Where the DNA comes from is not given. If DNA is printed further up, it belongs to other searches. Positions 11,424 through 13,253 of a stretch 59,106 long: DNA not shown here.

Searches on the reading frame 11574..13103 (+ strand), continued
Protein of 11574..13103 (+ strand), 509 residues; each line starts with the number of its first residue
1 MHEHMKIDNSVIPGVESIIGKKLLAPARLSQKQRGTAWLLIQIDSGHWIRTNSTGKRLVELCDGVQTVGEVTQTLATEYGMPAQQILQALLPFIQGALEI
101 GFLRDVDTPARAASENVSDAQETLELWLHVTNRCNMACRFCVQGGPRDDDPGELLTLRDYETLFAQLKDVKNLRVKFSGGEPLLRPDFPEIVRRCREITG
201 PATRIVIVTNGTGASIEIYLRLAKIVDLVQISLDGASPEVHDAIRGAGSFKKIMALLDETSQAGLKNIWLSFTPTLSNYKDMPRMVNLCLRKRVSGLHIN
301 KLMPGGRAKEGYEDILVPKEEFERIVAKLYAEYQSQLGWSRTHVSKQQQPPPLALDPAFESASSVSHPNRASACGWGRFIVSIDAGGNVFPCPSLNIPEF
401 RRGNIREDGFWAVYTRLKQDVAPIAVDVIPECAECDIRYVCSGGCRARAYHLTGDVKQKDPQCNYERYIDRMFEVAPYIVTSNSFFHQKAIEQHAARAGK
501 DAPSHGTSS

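Call 20: find_encoding_contigs(protein=P0006, flank=8000, max_places=2)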
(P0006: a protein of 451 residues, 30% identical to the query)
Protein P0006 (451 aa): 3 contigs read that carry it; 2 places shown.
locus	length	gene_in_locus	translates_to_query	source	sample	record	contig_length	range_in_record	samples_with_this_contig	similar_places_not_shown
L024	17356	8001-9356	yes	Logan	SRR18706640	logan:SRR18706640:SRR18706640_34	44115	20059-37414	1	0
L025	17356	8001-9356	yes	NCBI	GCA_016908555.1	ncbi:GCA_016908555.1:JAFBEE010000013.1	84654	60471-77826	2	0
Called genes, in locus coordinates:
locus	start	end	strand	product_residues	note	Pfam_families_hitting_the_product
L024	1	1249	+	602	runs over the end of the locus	PF00158:Sigma54_activat, PF14532:Sigma54_activ_2, PF07728:AAA_5 (faint), PF25601:AAA_lid_14, PF02954:HTH_8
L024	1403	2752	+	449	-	PF03313:SDH_alpha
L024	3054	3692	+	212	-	PF00072:Response_reg, PF04397:LytTR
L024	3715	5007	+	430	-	PF14689:SPOB_a, PF02518:HATPase_c (weak), PF14501:HATPase_c_5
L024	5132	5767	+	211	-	PF04647:AgrB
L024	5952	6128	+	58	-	-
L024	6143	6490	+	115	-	-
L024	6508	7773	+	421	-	PF02310:B12-binding, PF04055:Radical_SAM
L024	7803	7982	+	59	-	-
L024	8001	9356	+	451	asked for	PF05402:PqqD (faint), PF04055:Radical_SAM, PF13353:Fer4_12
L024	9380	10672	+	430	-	PF04055:Radical_SAM, PF13186:SPASM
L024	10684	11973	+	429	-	PF02310:B12-binding, PF04055:Radical_SAM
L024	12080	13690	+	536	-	PF00664:ABC_membrane, PF00005:ABC_tran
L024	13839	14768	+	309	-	PF00005:ABC_tran, PF06745:ATPase (weak), PF13304:AAA_21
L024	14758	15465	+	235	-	PF12679:ABC2_membrane_2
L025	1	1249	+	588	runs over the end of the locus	PF00158:Sigma54_activat, PF14532:Sigma54_activ_2, PF07728:AAA_5 (faint), PF25601:AAA_lid_14, PF02954:HTH_8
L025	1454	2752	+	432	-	PF03313:SDH_alpha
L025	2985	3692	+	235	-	PF00072:Response_reg, PF04397:LytTR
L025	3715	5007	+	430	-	PF14689:SPOB_a, PF02518:HATPase_c (weak), PF14501:HATPase_c_5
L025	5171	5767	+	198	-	PF04647:AgrB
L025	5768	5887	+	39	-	-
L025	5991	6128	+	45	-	-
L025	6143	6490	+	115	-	-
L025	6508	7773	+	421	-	PF02310:B12-binding, PF04055:Radical_SAM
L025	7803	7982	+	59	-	-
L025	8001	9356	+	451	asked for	PF05402:PqqD (faint), PF04055:Radical_SAM, PF13353:Fer4_12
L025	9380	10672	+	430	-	PF04055:Radical_SAM, PF13186:SPASM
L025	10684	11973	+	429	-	PF02310:B12-binding, PF04055:Radical_SAM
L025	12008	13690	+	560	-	PF00664:ABC_membrane, PF00005:ABC_tran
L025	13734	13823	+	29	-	-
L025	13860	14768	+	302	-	PF00005:ABC_tran, PF06745:ATPase (weak), PF13304:AAA_21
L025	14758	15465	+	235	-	PF12679:ABC2_membrane_2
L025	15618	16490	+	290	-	PF01171:ATP_bind_3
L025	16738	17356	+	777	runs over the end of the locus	PF05621:TniB (weak), PF00004:AAA, PF17871:AAA_lid_9, PF00158:Sigma54_activat, PF07724:AAA_2, PF00004:AAA, PF07728:AAA_5, PF10431:ClpB_D2-small, +9 more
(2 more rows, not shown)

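Call 21: find_encoding_contigs(protein=P0004, flank=8000, max_places=2)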
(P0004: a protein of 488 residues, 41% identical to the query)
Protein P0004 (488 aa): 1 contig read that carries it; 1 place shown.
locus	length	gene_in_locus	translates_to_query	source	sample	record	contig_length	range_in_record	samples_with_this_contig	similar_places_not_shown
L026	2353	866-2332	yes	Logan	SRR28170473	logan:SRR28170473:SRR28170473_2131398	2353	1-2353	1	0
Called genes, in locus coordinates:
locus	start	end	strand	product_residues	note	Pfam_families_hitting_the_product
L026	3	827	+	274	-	?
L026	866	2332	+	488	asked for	PF05402:PqqD (faint), PF04055:Radical_SAM, PF13186:SPASM (faint)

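Call 40: find_related_loci(query=A3, collection=metagenome_contigs, flank=10000)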
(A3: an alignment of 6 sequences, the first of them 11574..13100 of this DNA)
Query A3 (509 aa) in metagenome_contigs; peptide patterns used: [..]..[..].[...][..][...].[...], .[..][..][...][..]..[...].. (x = any residue, [..] = any of these).
331 stretches matched a pattern; 228 encode a relative of the query (tblastn E <= 1e-3); the best 80 are kept; 80 distinct loci.
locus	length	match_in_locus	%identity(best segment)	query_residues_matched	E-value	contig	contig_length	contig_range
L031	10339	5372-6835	45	17-500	5e-149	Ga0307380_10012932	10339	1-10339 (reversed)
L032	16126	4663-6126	45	17-500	6e-149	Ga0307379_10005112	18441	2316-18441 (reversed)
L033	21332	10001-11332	31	20-475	9e-69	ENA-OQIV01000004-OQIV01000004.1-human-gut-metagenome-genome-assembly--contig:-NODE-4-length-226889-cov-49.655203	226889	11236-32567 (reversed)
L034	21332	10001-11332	31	20-475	9e-69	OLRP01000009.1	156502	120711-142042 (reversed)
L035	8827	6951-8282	31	20-475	8e-69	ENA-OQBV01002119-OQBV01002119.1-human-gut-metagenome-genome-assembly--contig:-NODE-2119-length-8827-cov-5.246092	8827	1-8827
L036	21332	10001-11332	31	20-475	9e-69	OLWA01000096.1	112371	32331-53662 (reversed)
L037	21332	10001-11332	31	20-475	9e-69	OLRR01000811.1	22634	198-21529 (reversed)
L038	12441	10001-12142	31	4-475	9e-69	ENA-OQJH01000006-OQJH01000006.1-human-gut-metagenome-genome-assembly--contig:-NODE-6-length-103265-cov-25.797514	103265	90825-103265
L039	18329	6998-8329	31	20-475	9e-69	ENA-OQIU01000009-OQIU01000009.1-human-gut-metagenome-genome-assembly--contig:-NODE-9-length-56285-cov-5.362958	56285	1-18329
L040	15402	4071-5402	31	20-475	9e-69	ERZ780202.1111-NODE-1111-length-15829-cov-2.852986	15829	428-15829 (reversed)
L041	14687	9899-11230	31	20-475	9e-69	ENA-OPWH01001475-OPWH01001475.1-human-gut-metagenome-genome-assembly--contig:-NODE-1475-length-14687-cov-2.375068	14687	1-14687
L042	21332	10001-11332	31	20-475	9e-69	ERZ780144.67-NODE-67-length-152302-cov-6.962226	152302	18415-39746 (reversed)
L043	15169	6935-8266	31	20-475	9e-69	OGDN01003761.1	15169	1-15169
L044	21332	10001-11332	31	20-475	9e-69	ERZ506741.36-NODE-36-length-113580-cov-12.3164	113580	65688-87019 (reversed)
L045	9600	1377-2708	31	20-475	8e-69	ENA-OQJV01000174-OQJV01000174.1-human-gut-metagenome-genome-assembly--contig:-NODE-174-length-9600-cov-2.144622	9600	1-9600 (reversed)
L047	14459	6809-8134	28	26-472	1e-66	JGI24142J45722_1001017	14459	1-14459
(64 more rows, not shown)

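Call 45: search_protein_families(library=pfam, proteins=[L023:395-1417:+, L023:1598-2275:+, L023:3292-3621:+, L025:6143-6487:+], max_evalue=1)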
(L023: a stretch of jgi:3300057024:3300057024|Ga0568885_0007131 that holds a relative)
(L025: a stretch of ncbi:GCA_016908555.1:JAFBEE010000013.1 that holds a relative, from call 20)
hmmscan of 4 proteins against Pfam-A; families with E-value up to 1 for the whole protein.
L023:395-1417:+ (341 aa): 0 families

L023:1598-2275:+ (226 aa): 0 families

L023:3292-3621:+ (110 aa): 1 family
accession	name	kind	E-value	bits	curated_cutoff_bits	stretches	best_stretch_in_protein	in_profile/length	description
PF05402.18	PqqD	-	0.01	16.6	23.4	1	44-94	22-67/67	Coenzyme PQQ synthesis protein D (PqqD)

L025:6143-6487:+ (115 aa): 3 families
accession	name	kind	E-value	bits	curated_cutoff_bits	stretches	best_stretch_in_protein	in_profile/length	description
PF05402.18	PqqD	-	4.9e-05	24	23.4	1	44-98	3-58/67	Coenzyme PQQ synthesis protein D (PqqD)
PF23089.2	ELAPOR1_C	-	0.12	12.6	27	1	31-42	15-26/37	ELAPOR1-like, C-terminal domain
PF24609.1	IQ_SCN5A_C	-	0.12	12.4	27.7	1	37-46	6-15/35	SCN5A-like, C-terminal IQ motif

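Call 61: search_protein_families(library=ncbifam, proteins=[L033:8043-8180:+, L033:8533-9804:+, L033:9995-11341:+, L033:11384-12616:+, L033:12604-13917:+, L025:6143-6487:+, L025:7803-7979:+], max_evalue=0.00001)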
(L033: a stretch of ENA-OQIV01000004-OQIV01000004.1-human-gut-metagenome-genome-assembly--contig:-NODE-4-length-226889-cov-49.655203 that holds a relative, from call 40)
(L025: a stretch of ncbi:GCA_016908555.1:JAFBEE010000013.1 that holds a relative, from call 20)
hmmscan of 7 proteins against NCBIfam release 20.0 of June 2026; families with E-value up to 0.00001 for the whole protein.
L033:8043-8180:+ (46 aa): 0 families

L033:8533-9804:+ (424 aa): 26 families (the best 25 are shown)
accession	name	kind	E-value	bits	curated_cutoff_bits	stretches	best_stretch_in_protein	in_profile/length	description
TIGR02026.1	BchE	equivalog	8.5e-61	206.3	481.35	1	14-415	13-419/497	magnesium-protoporphyrin IX monomethyl ester anaerobic oxidative cyclase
TIGR03471.1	HpnJ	equivalog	1.8e-59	201.9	577.6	1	64-385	69-392/472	hopanoid biosynthesis associated radical SAM protein HpnJ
NF050148.1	rSAM_ApyD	equivalog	1.2e-50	172.6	750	1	21-381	23-394/645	RiPP biosynthesis radical SAM protein ApyD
TIGR04479.1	bcpD_PhpK_rSAM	subfamily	1.3e-44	152.4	600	1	18-352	67-406/504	PhpK family radical SAM P-methyltransferase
TIGR04367.1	HpnR_B12_rSAM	equivalog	1.2e-41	142.8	650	1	20-419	19-405/490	hopanoid C-3 methylase HpnR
NF038361.1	rSAM_Sden_1168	equivalog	3.5e-39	134.8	575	1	18-379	80-472/560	Sden_1168 family B12-binding radical SAM P-methyltransferase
TIGR04072.2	rSAM_ladder_B12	equivalog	1.4e-36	126.1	360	1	22-380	17-372/443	lipid biosynthesis B12-binding/radical SAM protein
TIGR04014.1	B12_SAM_MJ_0865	equivalog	5.5e-32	111.1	360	1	25-379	13-357/434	methyl-coenzyme M reductase glutamine C-methyltransferase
TIGR04013.1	B12_SAM_MJ_1487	hypoth_equivalog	1.7e-30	106.2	251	1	49-380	28-357/382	TIGR04013 family B12-binding domain/radical SAM domain-containing protein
TIGR03975.1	rSAM_ocin_1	subfamily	3.1e-30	105.2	281.85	1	39-348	106-423/606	RiPP maturation radical SAM C-methyltransferase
TIGR04385.1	B12_rSAM_cofa1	equivalog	2.1e-28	99.7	450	1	22-354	19-363/438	B12 lower ligand biosynthesis radical SAM protein BzaD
NF033070.1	rSAM_AprD4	equivalog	1e-26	93.8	500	1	189-413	199-421/456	AprD4 family radical SAM diol-dehydratase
NF033712.0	B12_rSAM_KedN5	subfamily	1e-25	90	700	1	51-345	49-360/624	KedN5 family methylcobalamin-dependent radical SAM C-methyltransferase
NF040542.1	rSAM_RCCLKC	equivalog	6.2e-22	78.3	450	1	23-335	13-330/423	arsinothricin biosynthesis radical SAM protein ArsL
TIGR04295.1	B12_rSAM_oligo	hypoth_equivalog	1.1e-21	77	400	1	26-372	28-371/422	TIGR04295 family B12-binding domain-containing radical SAM protein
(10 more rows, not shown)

L033:9995-11341:+ (449 aa): 76 families (the best 25 are shown)
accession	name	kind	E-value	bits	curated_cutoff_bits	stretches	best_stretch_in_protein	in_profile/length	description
NF050035.1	rSAM_WgK_link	exception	4e-48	164.3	650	2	111-300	11-203/367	radical SAM/SPASM peptide maturase WgkB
NF045574.1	sacti_mat_StsB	exception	7e-43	147.1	625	1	93-440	84-418/466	StsB family radical SAM/SPASM domain sactipeptide maturase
TIGR04055.1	rSAM_NirJ2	equivalog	1.2e-34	120.3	500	1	114-436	5-322/326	putative heme d1 biosynthesis radical SAM protein NirJ2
TIGR04250.1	SCM_rSAM_ScmE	equivalog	4.4e-33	114.7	400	1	110-428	4-337/358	SynChlorMet cassette radical SAM/SPASM protein ScmE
TIGR03962.1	mycofact_rSAM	equivalog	2.2e-32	112.6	265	1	114-436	17-331/339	mycofactocin radical SAM maturase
NF047865.1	rSAM_PapB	equivalog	2.3e-32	112.5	340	1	111-429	5-327/330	PapB family radical SAM/SPASM ranthipeptide maturase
TIGR04545.1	rSAM_ahbD_hemeb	equivalog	3.4e-32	112.2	500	1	114-436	5-335/339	heme b synthase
TIGR04133.1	rSAM_w_lipo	hypoth_equivalog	1.5e-31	109.7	425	1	94-422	10-335/350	TIGR04133 family radical SAM/SPASM protein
TIGR04051.1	rSAM_NirJ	equivalog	2.6e-31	108.9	515.45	1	111-436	5-346/354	heme d1 biosynthesis radical SAM protein NirJ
TIGR04053.2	TIGR04053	equivalog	1.1e-30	107.2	395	1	112-437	12-363/366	TIGR04053 family radical SAM/SPASM domain-containing protein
TIGR04163.1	rSAM_cobopep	equivalog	1e-29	103.6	375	1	74-443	29-412/428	peptide-modifying radical SAM enzyme CbpB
TIGR03974.1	rSAM_six_Cys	equivalog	3.5e-28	98.7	425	1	35-443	24-442/451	thioether cross-link-forming SCIFF peptide maturase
TIGR04403.1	rSAM_skfB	equivalog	5.9e-27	94.5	300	1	113-391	108-371/402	sporulation killing factor system radical SAM maturase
NF049973.1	radical_Rv1681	equivalog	1.2e-26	93.5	380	1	100-274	63-240/326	Rv1681 family radical SAM protein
TIGR04347.1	pseudo_SAM_Halo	equivalog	1e-25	90.9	525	1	111-436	41-383/390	TIGR04347 family pseudo-SAM/SPASM protein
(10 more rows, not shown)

L033:11384-12616:+ (411 aa): 67 families (the best 25 are shown)
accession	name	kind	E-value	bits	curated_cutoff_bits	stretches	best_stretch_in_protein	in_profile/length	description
TIGR04545.1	rSAM_ahbD_hemeb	equivalog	1.6e-40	139.6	500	2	97-254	3-162/339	heme b synthase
TIGR04053.2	TIGR04053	equivalog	4.7e-36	124.8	395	2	96-251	10-170/366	TIGR04053 family radical SAM/SPASM domain-containing protein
TIGR04051.1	rSAM_NirJ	equivalog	8.1e-36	123.7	515.45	2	96-272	4-180/354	heme d1 biosynthesis radical SAM protein NirJ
TIGR04054.1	rSAM_NirJ1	equivalog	9.7e-36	123.2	650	1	70-256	12-199/387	putative heme d1 biosynthesis radical SAM protein NirJ1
TIGR04055.1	rSAM_NirJ2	equivalog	1.4e-35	123.4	500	2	98-249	4-156/326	putative heme d1 biosynthesis radical SAM protein NirJ2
TIGR03962.1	mycofact_rSAM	equivalog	8.1e-34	117.3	265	1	98-405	16-329/339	mycofactocin radical SAM maturase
TIGR04250.1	SCM_rSAM_ScmE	equivalog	7.3e-33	113.9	400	2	98-259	7-173/358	SynChlorMet cassette radical SAM/SPASM protein ScmE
NF045574.1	sacti_mat_StsB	exception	4.8e-32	111.4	625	1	9-393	13-399/466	StsB family radical SAM/SPASM domain sactipeptide maturase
TIGR04546.1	rSAM_ahbC_deAc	equivalog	6.4e-32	110.8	650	1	96-260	41-208/390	12,18-didecarboxysiroheme deacetylase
TIGR02109.1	PQQ_syn_pqqE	equivalog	3.4e-31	108.5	381.35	1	96-408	9-331/358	pyrroloquinoline quinone biosynthesis protein PqqE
TIGR04340.1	rSAM_ACGX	hypoth_equivalog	9.6e-31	107.2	400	1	98-250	7-165/341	radical SAM/SPASM domain protein, ACGX system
TIGR04251.1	SCM_rSAM_ScmF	equivalog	1.1e-30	107.3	400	1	93-402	3-334/353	SynChlorMet cassette radical SAM/SPASM protein ScmF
TIGR04303.1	GeoRSP_rSAM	equivalog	4.5e-30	105.3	400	1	99-405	10-322/325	GeoRSP system radical SAM/SPASM protein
TIGR04347.1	pseudo_SAM_Halo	equivalog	5e-30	105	525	1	96-249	40-194/390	TIGR04347 family pseudo-SAM/SPASM protein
NF050035.1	rSAM_WgK_link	exception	1.7e-28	99.7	650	2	99-251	14-168/367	radical SAM/SPASM peptide maturase WgkB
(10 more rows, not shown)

L033:12604-13917:+ (438 aa): 26 families (the best 25 are shown)
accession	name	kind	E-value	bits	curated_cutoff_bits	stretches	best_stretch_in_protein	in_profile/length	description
TIGR02026.1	BchE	equivalog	4.2e-43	147.9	481.35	1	27-426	14-416/497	magnesium-protoporphyrin IX monomethyl ester anaerobic oxidative cyclase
NF050148.1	rSAM_ApyD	equivalog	2.6e-41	141.8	750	1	27-394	17-393/645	RiPP biosynthesis radical SAM protein ApyD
TIGR03471.1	HpnJ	equivalog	4e-40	138.1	577.6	1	54-402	47-395/472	hopanoid biosynthesis associated radical SAM protein HpnJ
TIGR04479.1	bcpD_PhpK_rSAM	subfamily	1e-38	133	600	1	12-409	48-446/504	PhpK family radical SAM P-methyltransferase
NF038361.1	rSAM_Sden_1168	equivalog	4.6e-35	121.2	575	1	32-399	82-478/560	Sden_1168 family B12-binding radical SAM P-methyltransferase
TIGR04072.2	rSAM_ladder_B12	equivalog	2.8e-33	115.2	360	1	38-403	19-381/443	lipid biosynthesis B12-binding/radical SAM protein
TIGR04013.1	B12_SAM_MJ_1487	hypoth_equivalog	2.9e-33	115.2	251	1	67-394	33-357/382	TIGR04013 family B12-binding domain/radical SAM domain-containing protein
TIGR04014.1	B12_SAM_MJ_0865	equivalog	3.7e-33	114.9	360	1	38-392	12-356/434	methyl-coenzyme M reductase glutamine C-methyltransferase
TIGR04367.1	HpnR_B12_rSAM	equivalog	1.3e-28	99.8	650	1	37-429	22-405/490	hopanoid C-3 methylase HpnR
TIGR04295.1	B12_rSAM_oligo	hypoth_equivalog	2.6e-25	89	400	1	46-394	34-384/422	TIGR04295 family B12-binding domain-containing radical SAM protein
TIGR04385.1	B12_rSAM_cofa1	equivalog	9.4e-25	87.7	450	1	38-370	21-364/438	B12 lower ligand biosynthesis radical SAM protein BzaD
NF033712.0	B12_rSAM_KedN5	subfamily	1.9e-22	79.2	700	1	49-281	34-273/624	KedN5 family methylcobalamin-dependent radical SAM C-methyltransferase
TIGR03975.1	rSAM_ocin_1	subfamily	1.7e-19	69.8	281.85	1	76-370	127-430/606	RiPP maturation radical SAM C-methyltransferase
NF033070.1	rSAM_AprD4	equivalog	1.5e-18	67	500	1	202-428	197-422/456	AprD4 family radical SAM diol-dehydratase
NF045585.1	rSAM_slr0320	equivalog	1.2e-13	50.4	775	1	203-367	237-406/511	photosystem II high light acclimation radical SAM protein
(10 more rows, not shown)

L025:6143-6487:+ (115 aa): 0 families

L025:7803-7979:+ (59 aa): 0 families

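Call 62: search_solved_structures(query=window:11574-13100:+, max_evalue=0.00001)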
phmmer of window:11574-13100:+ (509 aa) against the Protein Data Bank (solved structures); distinct sequences matched with E-value up to 0.00001: 15.
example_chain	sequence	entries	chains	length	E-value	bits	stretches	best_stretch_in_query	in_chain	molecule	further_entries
6c8v_A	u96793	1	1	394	9.5e-19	70.6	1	126-473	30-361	Coenzyme PQQ synthesis protein E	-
5wgg_A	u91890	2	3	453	4.2e-15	58.6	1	67-457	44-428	Radical SAM domain protein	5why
6efn_A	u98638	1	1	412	3.9e-11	45.5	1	119-325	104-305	Sporulation killing factor maturation protein SkfB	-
7vob_C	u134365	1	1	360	8.8e-09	37.7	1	125-288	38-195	Cytosylglucuronate decarboxylase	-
7voc_C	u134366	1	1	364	9e-09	37.7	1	125-288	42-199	Cytosylglucuronate decarboxylase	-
7tol_A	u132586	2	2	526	1.6e-07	33.6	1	127-270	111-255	glycerol dibiphytanyl glycerol tetraether - macrocyclic archaeol synthase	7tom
9dfu_A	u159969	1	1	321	1.7e-06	30.2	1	125-260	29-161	Radical SAM core domain-containing protein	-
4k37_A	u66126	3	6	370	2.5e-06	29.6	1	131-448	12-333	Anaerobic sulfatase-maturating enzyme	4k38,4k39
4k36_A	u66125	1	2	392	2.7e-06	29.5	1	131-448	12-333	Anaerobic sulfatase-maturating enzyme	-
7n7i_A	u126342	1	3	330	2.9e-06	29.4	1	111-256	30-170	Viperin-like enzyme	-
6b4c_A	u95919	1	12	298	7.5e-06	28.1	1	122-257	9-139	Viperin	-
6q2p_A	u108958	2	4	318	8.6e-06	27.9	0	124-252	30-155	Radical S-adenosyl methionine domain-containing protein 2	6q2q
9dgw_A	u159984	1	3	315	9.1e-06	27.8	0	124-257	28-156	Radical SAM core domain-containing protein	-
9dfw_A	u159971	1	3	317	9.2e-06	27.8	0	124-257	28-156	Radical SAM core domain-containing protein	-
5vsl_A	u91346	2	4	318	9.2e-06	27.8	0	124-252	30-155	Radical S-adenosyl methionine domain-containing protein 2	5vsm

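Call 82: search_protein_families(library=pfam, proteins=[L033:13952-14803:+, L033:14809-15456:+, L033:16871-17635:+, L033:18668-19186:+, L033:6366-7052:-, L033:7039-7569:-, L047:10088-11029:+, L047:11029-11718:+, L047:12207-13562:+, L047:13543-14283:+], max_evalue=0.001)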
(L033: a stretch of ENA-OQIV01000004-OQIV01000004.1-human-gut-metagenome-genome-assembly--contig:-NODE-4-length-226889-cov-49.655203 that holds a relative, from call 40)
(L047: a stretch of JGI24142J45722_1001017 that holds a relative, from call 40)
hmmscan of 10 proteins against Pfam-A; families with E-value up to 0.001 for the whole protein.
L033:13952-14803:+ (284 aa): 8 families
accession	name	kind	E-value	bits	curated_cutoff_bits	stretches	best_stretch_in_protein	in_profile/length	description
PF00005.33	ABC_tran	-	7.4e-27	95.1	25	1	20-159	1-137/137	ABC transporter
PF13304.12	AAA_21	-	2.9e-14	54.3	27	2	130-189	237-298/304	AAA domain, putative AbiEii toxin, Type IV TA system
PF07693.20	KAP_NTPase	-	1.6e-05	24.8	20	1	27-179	17-148/293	KAP family P-loop domain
PF02463.25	SMC_N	-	0.0001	22.3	40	0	17-179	12-189/220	RecF/RecN/SMC N terminal domain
PF13401.12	AAA_22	-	0.0004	21.2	27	0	32-173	7-104/130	AAA domain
PF00448.28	SRP54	-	0.00046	20.3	22.7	1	32-69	3-40/196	SRP54-type protein, GTPase domain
PF18489.6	Alpha_Helical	-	0.00073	20.2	32.4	0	76-135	17-75/127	Alpha helical domain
PF13086.12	AAA_11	-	0.00089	19.5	27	1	21-114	8-90/257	AAA domain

L033:14809-15456:+ (216 aa): 1 family
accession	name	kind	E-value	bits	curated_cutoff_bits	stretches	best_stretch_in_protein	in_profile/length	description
PF13346.12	ABC2_membrane_5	-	1.9e-29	103.1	25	1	11-212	6-205/205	ABC-2 family transporter protein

L033:16871-17635:+ (255 aa): 0 families

L033:18668-19186:+ (173 aa): 1 family
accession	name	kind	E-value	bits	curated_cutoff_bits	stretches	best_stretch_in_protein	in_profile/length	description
PF08020.16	DUF1706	-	6.8e-56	189.2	24.2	1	2-170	1-166/166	Protein of unknown function (DUF1706)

L033:6366-7052:- (228 aa): 1 family
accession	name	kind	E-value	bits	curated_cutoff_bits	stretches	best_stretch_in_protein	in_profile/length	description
PF19595.4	DUF6100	-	9.4e-105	349.6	27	1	9-227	3-221/222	Family of unknown function (DUF6100)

L033:7039-7569:- (176 aa): 1 family
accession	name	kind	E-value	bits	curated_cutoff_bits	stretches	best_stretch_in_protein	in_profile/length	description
PF18954.5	DUF5697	-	7.2e-49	166.4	27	1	14-173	2-161/161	Family of unknown function (DUF5697)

L047:10088-11029:+ (314 aa): 2 families
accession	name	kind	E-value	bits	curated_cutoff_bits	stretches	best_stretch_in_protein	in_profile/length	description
PF00005.33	ABC_tran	-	2.1e-29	103.3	25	1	21-165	1-137/137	ABC transporter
PF13304.12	AAA_21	-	4.9e-10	40.4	27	1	129-196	230-299/304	AAA domain, putative AbiEii toxin, Type IV TA system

L047:11029-11718:+ (230 aa): 3 families
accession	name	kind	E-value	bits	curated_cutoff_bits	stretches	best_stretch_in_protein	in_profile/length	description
PF12679.13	ABC2_membrane_2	-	2.4e-08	34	27.2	1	3-187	2-203/283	ABC-2 family transporter protein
PF12698.13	ABC2_membrane_3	-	0.00014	21.5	31.6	1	44-182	160-283/347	ABC-2 family transporter protein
PF12730.13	ABC2_membrane_4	-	0.00022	21.7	27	1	8-156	5-158/179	ABC-2 family transporter protein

L047:12207-13562:+ (452 aa): 2 families
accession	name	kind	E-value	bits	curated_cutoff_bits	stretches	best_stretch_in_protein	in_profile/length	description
PF14501.12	HATPase_c_5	-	1.8e-16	60.4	22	1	336-439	2-101/102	GHKL domain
PF02518.31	HATPase_c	-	8.2e-06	26.7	26.4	1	336-424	2-93/111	Histidine kinase-, DNA gyrase B-, and HSP90-like ATPase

L047:13543-14283:+ (247 aa): 2 families
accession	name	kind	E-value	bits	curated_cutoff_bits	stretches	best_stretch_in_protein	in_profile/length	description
PF04397.21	LytTR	-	8.9e-21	74.4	22.6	1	149-242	1-96/98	LytTr DNA-binding domain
PF00072.30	Response_reg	-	1.3e-11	45.1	30.2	1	5-122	2-110/111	Response regulator receiver domain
